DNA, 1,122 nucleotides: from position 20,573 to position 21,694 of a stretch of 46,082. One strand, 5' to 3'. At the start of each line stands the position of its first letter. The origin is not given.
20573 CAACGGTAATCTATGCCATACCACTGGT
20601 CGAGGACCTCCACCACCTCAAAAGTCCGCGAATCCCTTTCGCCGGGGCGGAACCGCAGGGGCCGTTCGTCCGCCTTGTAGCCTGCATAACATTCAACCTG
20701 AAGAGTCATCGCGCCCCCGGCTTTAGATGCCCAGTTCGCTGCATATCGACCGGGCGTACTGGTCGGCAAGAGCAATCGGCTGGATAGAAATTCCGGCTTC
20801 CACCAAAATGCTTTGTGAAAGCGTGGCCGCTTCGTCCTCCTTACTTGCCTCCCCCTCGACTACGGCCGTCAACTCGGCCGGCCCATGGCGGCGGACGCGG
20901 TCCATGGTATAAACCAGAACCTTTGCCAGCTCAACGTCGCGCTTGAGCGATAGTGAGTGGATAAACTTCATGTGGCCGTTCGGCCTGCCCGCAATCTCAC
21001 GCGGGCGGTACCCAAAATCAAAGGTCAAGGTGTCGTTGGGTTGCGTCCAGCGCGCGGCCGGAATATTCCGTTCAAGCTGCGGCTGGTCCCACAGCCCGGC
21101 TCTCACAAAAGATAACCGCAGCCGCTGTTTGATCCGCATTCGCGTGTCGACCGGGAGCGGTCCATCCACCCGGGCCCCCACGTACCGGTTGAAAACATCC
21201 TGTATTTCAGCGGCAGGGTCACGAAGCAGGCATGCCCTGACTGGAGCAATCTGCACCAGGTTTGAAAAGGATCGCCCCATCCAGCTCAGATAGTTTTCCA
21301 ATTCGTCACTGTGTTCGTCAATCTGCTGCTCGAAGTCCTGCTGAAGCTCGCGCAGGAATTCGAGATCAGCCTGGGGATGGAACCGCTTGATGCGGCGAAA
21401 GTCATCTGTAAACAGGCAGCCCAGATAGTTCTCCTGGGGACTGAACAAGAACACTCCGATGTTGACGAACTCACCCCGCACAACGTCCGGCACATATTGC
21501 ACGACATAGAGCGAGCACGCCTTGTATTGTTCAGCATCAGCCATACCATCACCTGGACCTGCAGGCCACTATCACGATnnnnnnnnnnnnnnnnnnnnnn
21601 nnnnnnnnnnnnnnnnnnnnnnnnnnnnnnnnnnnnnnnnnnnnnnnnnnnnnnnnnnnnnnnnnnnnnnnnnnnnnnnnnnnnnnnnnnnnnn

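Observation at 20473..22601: HipA-like kinase / DUF3037 / 78-aa protein cassette: candidate uncharacterised kinase-based toxin-antitoxin or defence-type module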

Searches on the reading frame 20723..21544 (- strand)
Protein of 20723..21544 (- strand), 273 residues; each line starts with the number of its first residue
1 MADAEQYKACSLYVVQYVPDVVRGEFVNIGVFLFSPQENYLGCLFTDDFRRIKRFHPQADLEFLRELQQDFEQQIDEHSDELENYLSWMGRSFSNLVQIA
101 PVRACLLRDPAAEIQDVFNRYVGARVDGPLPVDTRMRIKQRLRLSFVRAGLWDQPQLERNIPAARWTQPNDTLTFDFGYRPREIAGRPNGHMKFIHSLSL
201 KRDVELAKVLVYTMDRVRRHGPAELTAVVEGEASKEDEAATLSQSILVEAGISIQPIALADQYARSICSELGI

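Call 3: search_protein_families(library=pfam, proteins=[window:20723-21544:-], max_evalue=1)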
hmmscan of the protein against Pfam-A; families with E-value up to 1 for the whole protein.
window:20723-21544:- (273 aa): 2 families
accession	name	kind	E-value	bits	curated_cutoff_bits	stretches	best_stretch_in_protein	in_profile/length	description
PF11236.13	DUF3037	-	5.6e-24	85.1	22.6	1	14-122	3-118/118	Protein of unknown function (DUF3037)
PF04063.20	DUF383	-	0.23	11.6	33.2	0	59-109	44-93/188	Domain of unknown function (DUF383)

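Call 4: search_protein_families(library=ncbifam, proteins=[window:20723-21544:-], max_evalue=1)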
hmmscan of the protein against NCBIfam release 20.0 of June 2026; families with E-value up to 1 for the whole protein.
window:20723-21544:- (273 aa): 0 families

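Call 5: search_protein_families(library=padloc, proteins=[window:20723-21544:-], max_evalue=1)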
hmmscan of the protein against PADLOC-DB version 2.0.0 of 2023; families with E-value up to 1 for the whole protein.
window:20723-21544:- (273 aa): 1 family
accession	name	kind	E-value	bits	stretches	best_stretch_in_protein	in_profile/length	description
PDLC04767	PDC-M66B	-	4.2e-17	60.5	1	13-99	7-91/281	-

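Call 19: find_homologous_proteins(query=window:20723-21544:-, max_evalue=0.00001)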
Query window:20723-21544:- (273 aa): 601 proteins with E <= 0.00001 among 1537 candidates; the best 120 are listed.
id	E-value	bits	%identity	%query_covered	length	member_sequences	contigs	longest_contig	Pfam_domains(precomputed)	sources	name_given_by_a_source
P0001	9.4e-161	551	90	100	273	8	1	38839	PF11236.14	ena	-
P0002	1.0e-160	551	90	100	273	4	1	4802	PF11236.14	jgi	jgi:hypothetical protein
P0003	2.1e-160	550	89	100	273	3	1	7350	PF11236.14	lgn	-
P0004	7.8e-159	545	89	100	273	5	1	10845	PF11236.14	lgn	-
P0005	1.2e-158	544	89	100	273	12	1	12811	PF11236.14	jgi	-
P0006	1.2e-156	538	88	100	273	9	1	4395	PF11236.14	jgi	jgi:Protein of unknown function (DUF3037)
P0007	1.9e-154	531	85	100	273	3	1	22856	PF11236.14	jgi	jgi:Protein of unknown function (DUF3037)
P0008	2.3e-153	527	85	100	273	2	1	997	PF11236.14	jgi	jgi:hypothetical protein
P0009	9.2e-153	525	85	100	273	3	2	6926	PF11236.14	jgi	jgi:hypothetical protein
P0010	5.1e-152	523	82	100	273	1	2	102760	PF11236.14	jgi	jgi:Protein of unknown function (DUF3037)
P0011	6.6e-150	516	83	100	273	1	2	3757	PF11236.14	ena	-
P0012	2.6e-148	511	82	100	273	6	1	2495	PF11236.14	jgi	jgi:hypothetical protein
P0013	1.2e-147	508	83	100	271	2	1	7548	PF11236.14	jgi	jgi:Protein of unknown function (DUF3037)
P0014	1.6e-147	508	81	100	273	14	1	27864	PF11236.14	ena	-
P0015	5.4e-147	506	81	100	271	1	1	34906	PF11236.14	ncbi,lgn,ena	-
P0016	9.9e-147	505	82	100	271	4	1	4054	PF11236.14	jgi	-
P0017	6.9e-146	503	81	100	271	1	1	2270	PF11236.14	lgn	-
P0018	1.1e-145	502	81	100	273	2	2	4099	PF11236.14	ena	-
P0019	4.3e-145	500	81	100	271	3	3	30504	PF11236.14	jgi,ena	-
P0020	4.5e-145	500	81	100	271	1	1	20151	PF11236.14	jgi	jgi:Protein of unknown function (DUF3037)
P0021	6.5e-145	499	80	100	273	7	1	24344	PF11236.14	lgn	-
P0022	1.0e-144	499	81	100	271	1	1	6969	PF11236.14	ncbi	ncbi:MAG: DUF3037 domain-containing protein [Acidobacteriota bacterium]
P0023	1.0e-144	499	81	100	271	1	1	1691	PF11236.14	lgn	-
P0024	1.9e-144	498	80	100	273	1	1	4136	PF11236.14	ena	-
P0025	2.1e-144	498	79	100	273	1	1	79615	PF11236.14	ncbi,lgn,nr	ncbi:MAG TPA: DUF3037 domain-containing protein [Terriglobia bacterium]|nr:DUF3037 domain-containing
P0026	3.6e-144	497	80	100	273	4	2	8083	PF11236.14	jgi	jgi:Protein of unknown function (DUF3037)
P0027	1.6e-143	495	80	100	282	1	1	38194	PF11236.14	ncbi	-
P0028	2.1e-143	495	79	100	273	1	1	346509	PF11236.14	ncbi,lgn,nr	ncbi:MAG: DUF3037 domain-containing protein [Acidobacteria bacterium]|nr:MAG: DUF3037 domain-contain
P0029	6.3e-143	493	79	100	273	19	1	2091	PF11236.14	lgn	-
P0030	6.8e-143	493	80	100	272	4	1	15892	PF11236.14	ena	-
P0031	2.3e-142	491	79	100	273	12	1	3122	PF11236.14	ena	-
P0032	2.7e-142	491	80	99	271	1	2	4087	PF11236.14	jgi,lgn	-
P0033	2.7e-141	488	79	100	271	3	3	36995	PF11236.14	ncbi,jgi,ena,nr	ncbi:MAG TPA: DUF3037 domain-containing protein [Terriglobia bacterium]|nr:DUF3037 domain-containing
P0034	3.4e-141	487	78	100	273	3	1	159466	PF11236.14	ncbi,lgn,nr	ncbi:MAG TPA: DUF3037 domain-containing protein [Terriglobia bacterium]|nr:DUF3037 domain-containing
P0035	4.4e-139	480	77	100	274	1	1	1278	PF11236.14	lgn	-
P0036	6.8e-139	480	78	100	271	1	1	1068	PF11236.14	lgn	-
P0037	1.1e-138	479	78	100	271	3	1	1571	PF11236.14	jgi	-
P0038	3.1e-138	478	78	100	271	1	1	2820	PF11236.14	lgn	-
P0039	1.5e-137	475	74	100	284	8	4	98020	PF11236.14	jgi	jgi:hypothetical protein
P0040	4.2e-137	474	75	99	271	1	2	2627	PF11236.14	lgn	-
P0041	6.0e-137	473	77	99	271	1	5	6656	PF11236.14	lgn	-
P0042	1.4e-136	472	74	100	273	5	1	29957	PF11236.14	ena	-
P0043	2.0e-135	468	73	100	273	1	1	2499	PF11236.14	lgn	-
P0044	4.0e-135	467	74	100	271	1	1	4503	PF11236.14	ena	-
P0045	4.5e-135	467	78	98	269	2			PF11236.14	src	-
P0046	8.3e-135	466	75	100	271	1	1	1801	PF11236.14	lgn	-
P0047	3.0e-134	464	77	99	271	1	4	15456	PF11236.14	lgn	-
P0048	8.5e-134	463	76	99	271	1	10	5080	PF11236.14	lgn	-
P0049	2.5e-133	461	74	100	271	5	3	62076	PF11236.14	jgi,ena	-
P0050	2.7e-130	452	72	100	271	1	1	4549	PF11236.14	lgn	-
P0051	8.7e-130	450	72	99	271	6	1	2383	PF11236.14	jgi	jgi:Protein of unknown function (DUF3037)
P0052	2.5e-129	448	72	99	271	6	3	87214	PF11236.14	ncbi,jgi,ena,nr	ncbi:MAG TPA: DUF3037 domain-containing protein [Terriglobia bacterium]|nr:DUF3037 domain-containing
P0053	1.1e-128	446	71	100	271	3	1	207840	PF11236.14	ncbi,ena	-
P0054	1.3e-126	439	71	100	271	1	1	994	PF11236.14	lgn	-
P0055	1.7e-126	439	68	100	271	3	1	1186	PF11236.14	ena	-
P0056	5.3e-125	434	70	100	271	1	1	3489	PF11236.14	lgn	-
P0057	5.4e-124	431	69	99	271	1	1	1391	PF11236.14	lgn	-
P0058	1.2e-114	400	65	99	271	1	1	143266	PF11236.14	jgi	jgi:Protein of unknown function (DUF3037)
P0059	5.0e-110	385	65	99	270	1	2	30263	PF11236.14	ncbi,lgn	-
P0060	9.1e-110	384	62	100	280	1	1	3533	PF11236.14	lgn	-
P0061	1.3e-109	384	64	99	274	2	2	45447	PF11236.14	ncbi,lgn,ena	-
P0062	1.1e-108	381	63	99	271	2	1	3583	PF11236.14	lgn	-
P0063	1.3e-108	380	63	100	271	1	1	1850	PF11236.14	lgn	-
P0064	4.8e-108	379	62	99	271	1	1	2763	PF11236.14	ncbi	-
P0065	1.6e-107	377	64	97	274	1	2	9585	PF11236.14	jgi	jgi:hypothetical protein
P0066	1.7e-107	377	61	99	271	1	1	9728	PF11236.14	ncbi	-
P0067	2.6e-107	376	63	97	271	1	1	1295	PF11236.14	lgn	-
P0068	4.7e-107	375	61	99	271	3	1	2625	PF11236.14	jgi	jgi:DUF3037 family protein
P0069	1.3e-106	374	61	100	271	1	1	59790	PF11236.14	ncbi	-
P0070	1.4e-106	374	62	99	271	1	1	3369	PF11236.14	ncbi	-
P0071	1.6e-106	374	61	99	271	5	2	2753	PF11236.14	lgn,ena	-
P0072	2.1e-106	373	63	99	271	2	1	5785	PF11236.14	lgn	-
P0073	3.7e-106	372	61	99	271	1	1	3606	PF11236.14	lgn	-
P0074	4.4e-106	372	63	98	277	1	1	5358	PF11236.14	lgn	-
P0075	8.9e-106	371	62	99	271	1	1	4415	PF11236.14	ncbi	-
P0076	2.7e-105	370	60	99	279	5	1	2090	PF11236.14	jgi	jgi:hypothetical protein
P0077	3.8e-105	369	62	99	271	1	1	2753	PF11236.14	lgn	-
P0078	9.0e-105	368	60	100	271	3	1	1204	PF11236.14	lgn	-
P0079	1.1e-104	368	61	99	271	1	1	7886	PF11236.14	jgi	jgi:Protein of unknown function (DUF3037)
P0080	1.2e-104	368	62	98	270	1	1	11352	PF11236.14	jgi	jgi:hypothetical protein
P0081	1.2e-104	367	62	97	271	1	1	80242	PF11236.14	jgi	jgi:Protein of unknown function (DUF3037)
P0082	2.3e-104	367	61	99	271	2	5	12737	PF11236.14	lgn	-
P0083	2.5e-104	366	60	99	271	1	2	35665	PF11236.14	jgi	jgi:hypothetical protein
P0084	3.5e-104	366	62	98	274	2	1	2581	PF11236.14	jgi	jgi:hypothetical protein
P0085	5.5e-104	365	59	100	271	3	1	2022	PF11236.14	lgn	-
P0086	6.2e-104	365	60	99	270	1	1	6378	PF11236.14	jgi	jgi:Protein of unknown function (DUF3037)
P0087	1.1e-103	364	60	99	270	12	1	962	PF11236.14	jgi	jgi:hypothetical protein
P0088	1.1e-103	364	60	100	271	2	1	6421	PF11236.14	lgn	-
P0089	1.6e-103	364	61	98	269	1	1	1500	PF11236.14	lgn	-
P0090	2.6e-103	363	62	97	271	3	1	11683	PF11236.14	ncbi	-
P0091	3.6e-103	363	60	99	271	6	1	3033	PF11236.14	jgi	-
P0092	4.0e-103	362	61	100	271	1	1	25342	PF11236.14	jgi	jgi:Protein of unknown function (DUF3037)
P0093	5.1e-103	362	60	99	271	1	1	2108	PF11236.14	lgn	-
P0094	5.4e-103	362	59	99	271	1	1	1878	PF11236.14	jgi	jgi:hypothetical protein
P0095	1.2e-102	361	59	100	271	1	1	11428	PF11236.14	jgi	-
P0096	1.4e-102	361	60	99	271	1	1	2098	PF11236.14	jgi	jgi:Protein of unknown function (DUF3037)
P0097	1.7e-102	360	60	99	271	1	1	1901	PF11236.14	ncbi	-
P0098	2.3e-102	360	58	100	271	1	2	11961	PF11236.14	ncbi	-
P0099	2.4e-102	360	59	100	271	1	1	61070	PF11236.14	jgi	jgi:Protein of unknown function (DUF3037)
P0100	3.3e-102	359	60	100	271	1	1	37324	PF11236.14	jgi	jgi:Protein of unknown function (DUF3037)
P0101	5.3e-102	359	62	99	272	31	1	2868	PF11236.14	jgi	-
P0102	5.4e-102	359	59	100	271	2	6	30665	PF11236.14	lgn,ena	-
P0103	5.9e-102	359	61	99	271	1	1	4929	PF11236.14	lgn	-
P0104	6.7e-102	358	60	100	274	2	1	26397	PF11236.14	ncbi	-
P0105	7.4e-102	358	59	99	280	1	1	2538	PF11236.14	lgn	-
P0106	7.6e-102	358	58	99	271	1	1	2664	PF11236.14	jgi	jgi:hypothetical protein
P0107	1.0e-101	358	60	99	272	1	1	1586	PF11236.14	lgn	-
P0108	1.0e-101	358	61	99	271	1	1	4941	PF11236.14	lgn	-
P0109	1.1e-101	358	60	99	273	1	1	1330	PF11236.14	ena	-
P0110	1.9e-101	357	59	100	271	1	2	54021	PF11236.14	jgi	jgi:Protein of unknown function (DUF3037)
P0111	2.5e-101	357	58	100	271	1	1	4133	PF11236.14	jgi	jgi:DUF3037 family protein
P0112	4.2e-101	356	60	97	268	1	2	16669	PF11236.14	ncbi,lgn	-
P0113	5.3e-101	356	60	100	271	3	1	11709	PF11236.14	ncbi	-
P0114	7.2e-101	355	59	99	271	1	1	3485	PF11236.14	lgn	-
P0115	1.2e-100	354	59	99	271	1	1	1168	PF11236.14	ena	-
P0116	1.2e-100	354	59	98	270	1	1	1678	PF11236.14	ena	-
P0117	1.9e-100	354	59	97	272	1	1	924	PF11236.14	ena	-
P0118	4.4e-100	352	61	99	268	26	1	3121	PF11236.14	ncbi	-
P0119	5.7e-100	352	59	99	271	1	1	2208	PF11236.14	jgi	jgi:DUF3037 family protein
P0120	6.3e-100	352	57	100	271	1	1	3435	PF11236.14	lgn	-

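Call 21: find_encoding_contigs(protein=P0028, flank=8000, max_places=2)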
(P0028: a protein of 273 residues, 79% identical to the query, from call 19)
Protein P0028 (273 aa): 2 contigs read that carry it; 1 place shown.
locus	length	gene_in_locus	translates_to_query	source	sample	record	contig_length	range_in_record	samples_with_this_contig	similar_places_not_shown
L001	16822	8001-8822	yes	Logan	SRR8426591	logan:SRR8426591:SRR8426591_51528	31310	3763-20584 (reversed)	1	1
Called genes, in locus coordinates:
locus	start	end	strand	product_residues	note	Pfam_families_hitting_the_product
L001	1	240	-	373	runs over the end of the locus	PF02684:LpxB, PF13579:Glyco_trans_4_4 (faint)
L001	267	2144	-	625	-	PF00664:ABC_membrane, PF00005:ABC_tran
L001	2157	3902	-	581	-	PF00664:ABC_membrane, PF00005:ABC_tran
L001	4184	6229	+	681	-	PF22310:NMB0315_dom_I (faint), PF01464:SLT, PF13518:HTH_28 (faint), PF01476:LysM, PF23473:LysM3_LYK4_5 (faint), PF23577:LysM_RLK (faint), PF01476:LysM, PF01476:LysM, +1 more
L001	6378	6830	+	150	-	-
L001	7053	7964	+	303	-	PF20613:HipA_2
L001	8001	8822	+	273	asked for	PF11236:DUF3037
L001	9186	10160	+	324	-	-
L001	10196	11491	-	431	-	PF00364:Biotin_lipoyl, PF02817:E3_binding, PF00198:2-oxoacid_dh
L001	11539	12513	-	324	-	PF02779:Transket_pyr, PF02780:Transketolase_C, PF17147:PFOR_II (weak)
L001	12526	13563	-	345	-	PF00676:E1_dh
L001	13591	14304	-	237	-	PF21948:LplA-B_cat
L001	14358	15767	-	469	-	PF00890:FAD_binding_2 (weak), PF01134:GIDA (weak), PF01494:FAD_binding_3 (faint), PF07992:Pyr_redox_2, PF12831:FAD_oxidored, PF13738:Pyr_redox_3 (weak), PF00070:Pyr_redox, PF02852:Pyr_redox_dim, +3 more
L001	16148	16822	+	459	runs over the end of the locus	PF01565:FAD_binding_4, PF09265:Cytokin-bind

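Call 22: find_encoding_contigs(protein=P0058, flank=8000, max_places=2)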
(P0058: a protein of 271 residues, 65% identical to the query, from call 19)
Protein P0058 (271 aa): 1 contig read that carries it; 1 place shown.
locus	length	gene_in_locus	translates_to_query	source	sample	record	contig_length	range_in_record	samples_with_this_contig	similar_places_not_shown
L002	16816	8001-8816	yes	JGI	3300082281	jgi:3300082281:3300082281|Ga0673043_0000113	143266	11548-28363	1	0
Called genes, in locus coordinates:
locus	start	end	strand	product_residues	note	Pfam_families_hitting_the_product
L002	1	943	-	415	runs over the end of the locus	PF02040:ArsB, PF03600:CitMHS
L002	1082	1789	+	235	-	PF00117:GATase, PF07722:Peptidase_C26 (weak)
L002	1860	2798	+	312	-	-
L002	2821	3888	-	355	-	PF01168:Ala_racemase_N, PF00842:Ala_racemase_C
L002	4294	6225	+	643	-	PF01464:SLT, PF01476:LysM (weak), PF23473:LysM3_LYK4_5 (faint), PF23577:LysM_RLK (faint), PF01476:LysM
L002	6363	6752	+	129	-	-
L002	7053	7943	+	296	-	PF20613:HipA_2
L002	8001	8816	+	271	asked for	PF11236:DUF3037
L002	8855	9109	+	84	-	-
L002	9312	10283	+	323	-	-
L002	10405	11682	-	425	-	PF00364:Biotin_lipoyl, PF02817:E3_binding, PF00198:2-oxoacid_dh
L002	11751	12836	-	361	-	PF02779:Transket_pyr, PF02780:Transketolase_C, PF17147:PFOR_II (faint)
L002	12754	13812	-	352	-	PF00676:E1_dh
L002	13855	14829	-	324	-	PF00676:E1_dh, PF13292:DXP_synthase_N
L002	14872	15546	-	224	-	PF21948:LplA-B_cat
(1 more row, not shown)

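Call 23: find_encoding_contigs(protein=P0053, flank=8000, max_places=2)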
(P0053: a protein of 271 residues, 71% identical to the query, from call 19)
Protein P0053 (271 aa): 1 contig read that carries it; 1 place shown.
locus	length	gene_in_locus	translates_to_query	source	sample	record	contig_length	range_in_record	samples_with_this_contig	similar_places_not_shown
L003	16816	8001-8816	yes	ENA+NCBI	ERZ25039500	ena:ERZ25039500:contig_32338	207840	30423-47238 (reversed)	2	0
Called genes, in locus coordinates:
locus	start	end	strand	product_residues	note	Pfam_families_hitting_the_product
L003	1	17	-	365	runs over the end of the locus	PF02684:LpxB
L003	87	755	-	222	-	PF00005:ABC_tran, PF02463:SMC_N (weak)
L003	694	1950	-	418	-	PF00664:ABC_membrane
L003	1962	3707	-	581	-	PF00664:ABC_membrane, PF00005:ABC_tran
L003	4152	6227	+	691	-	PF22310:NMB0315_dom_I (faint), PF01464:SLT, PF23446:LysM1_NFP_LYK (faint), PF01476:LysM, PF13518:HTH_28 (faint), PF23473:LysM3_LYK4_5 (faint), PF01476:LysM, PF01476:LysM, +2 more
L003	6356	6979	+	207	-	-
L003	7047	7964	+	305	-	PF20613:HipA_2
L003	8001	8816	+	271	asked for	PF11236:DUF3037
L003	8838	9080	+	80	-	-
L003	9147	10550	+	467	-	-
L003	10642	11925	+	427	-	-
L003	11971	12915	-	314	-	PF08450:SGL (faint), PF25021:TEN_NHL (faint), PF01436:NHL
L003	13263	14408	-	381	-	PF04909:Amidohydro_2 (weak)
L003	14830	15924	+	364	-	-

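Call 26: find_related_loci(query=A1, collection=genome_contigs, flank=7000)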
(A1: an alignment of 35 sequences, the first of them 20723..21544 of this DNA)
Query A1 (273 aa) in genome_contigs; peptide patterns used: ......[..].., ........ (x = any residue, [..] = any of these).
55 stretches matched a pattern; 35 encode a relative of the query (tblastn E <= 1e-3); 32 distinct loci.
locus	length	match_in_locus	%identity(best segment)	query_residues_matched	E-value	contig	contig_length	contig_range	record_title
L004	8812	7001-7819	90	1-273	4e-167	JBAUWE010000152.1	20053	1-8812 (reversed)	MAG: Terriglobia bacterium isolate MFD09702_ilm_asm_bin32 k127_234640, whole genome shotgun sequence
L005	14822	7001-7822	90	1-273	3e-164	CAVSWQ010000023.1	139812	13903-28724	MAG: uncultured Acidobacteriota bacterium isolate MFD05684.bin.2.181 genome assembly, contig: contig_31690, whole genome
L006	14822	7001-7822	89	1-273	3e-164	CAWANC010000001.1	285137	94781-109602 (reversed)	MAG: uncultured Acidobacteriota bacterium isolate MFD01721.bin.1.102 genome assembly, contig: contig_12357, whole genome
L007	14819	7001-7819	88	1-273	7e-163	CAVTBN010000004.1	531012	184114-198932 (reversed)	MAG: uncultured Acidobacteriota bacterium isolate MFD02416.bin.1.244 genome assembly, contig: contig_22117, whole genome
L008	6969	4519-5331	81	1-273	1e-151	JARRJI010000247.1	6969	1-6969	MAG: Acidobacteriota bacterium isolate Spart_016_MAG scaffold_16842, whole genome shotgun sequence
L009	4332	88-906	80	1-273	7e-155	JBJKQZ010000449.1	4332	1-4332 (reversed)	MAG: Terriglobia bacterium isolate Bin_47 S1Ck127_804360_flag_1_multi_5.0000_len_4332, whole genome shotgun sequence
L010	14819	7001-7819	79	1-273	5e-151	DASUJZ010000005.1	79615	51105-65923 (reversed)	MAG TPA_asm: Terriglobia bacterium isolate SMAG_U1500 k141_1105406, whole genome shotgun sequence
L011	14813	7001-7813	80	1-273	1e-150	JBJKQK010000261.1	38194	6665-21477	MAG: Terriglobia bacterium isolate Bin_32 S1Ck127_2833489_flag_0_multi_14.6904_len_38194, whole genome shotgun sequence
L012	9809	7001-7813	74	1-273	2e-139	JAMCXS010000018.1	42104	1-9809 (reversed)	MAG: Acidobacteriota bacterium isolate FK_Sedi_B_Bin.4 NODE_2457_length_42104_cov_3.23134, whole genome shotgun sequence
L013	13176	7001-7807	73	1-271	1e-137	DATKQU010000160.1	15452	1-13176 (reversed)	MAG TPA_asm: Terriglobia bacterium isolate SMAG_U14010 k141_881243, whole genome shotgun sequence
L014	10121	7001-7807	72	1-271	2e-136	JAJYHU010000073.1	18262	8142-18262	MAG: Acidobacteria bacterium isolate DBS1-3.bin89 NODE_5550_length_18262_cov_1.17761, whole genome shotgun sequence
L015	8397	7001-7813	70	1-273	1e-132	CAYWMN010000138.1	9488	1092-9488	MAG TPA_asm: uncultured Acidobacteriota bacterium isolate binchicken_co150_531 genome assembly, contig: NODE_18204_lengt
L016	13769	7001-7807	70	1-271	8e-131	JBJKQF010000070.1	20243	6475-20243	MAG: Terriglobia bacterium isolate Bin_27 S1Ck127_3268228_flag_0_multi_7.9965_len_20243, whole genome shotgun sequence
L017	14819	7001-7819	96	1-273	2e-178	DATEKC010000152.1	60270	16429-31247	MAG TPA_asm: Terriglobia bacterium isolate SMAG_U8880 k141_1974684, whole genome shotgun sequence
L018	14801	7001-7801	64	5-273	7e-116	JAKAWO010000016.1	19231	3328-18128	MAG: Acidobacteria bacterium isolate YP4.bin65 NODE_3955_length_19231_cov_1.669336, whole genome shotgun sequence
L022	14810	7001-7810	61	2-273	4e-110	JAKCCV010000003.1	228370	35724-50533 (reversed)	MAG: Acidobacteria bacterium isolate YP5.bin2 NODE_20_length_228370_cov_12.946141, whole genome shotgun sequence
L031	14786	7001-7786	51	1-271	6e-88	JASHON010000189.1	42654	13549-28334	MAG: Terriglobia bacterium isolate JOPF024 JOPF_A073_contig_89491, whole genome shotgun sequence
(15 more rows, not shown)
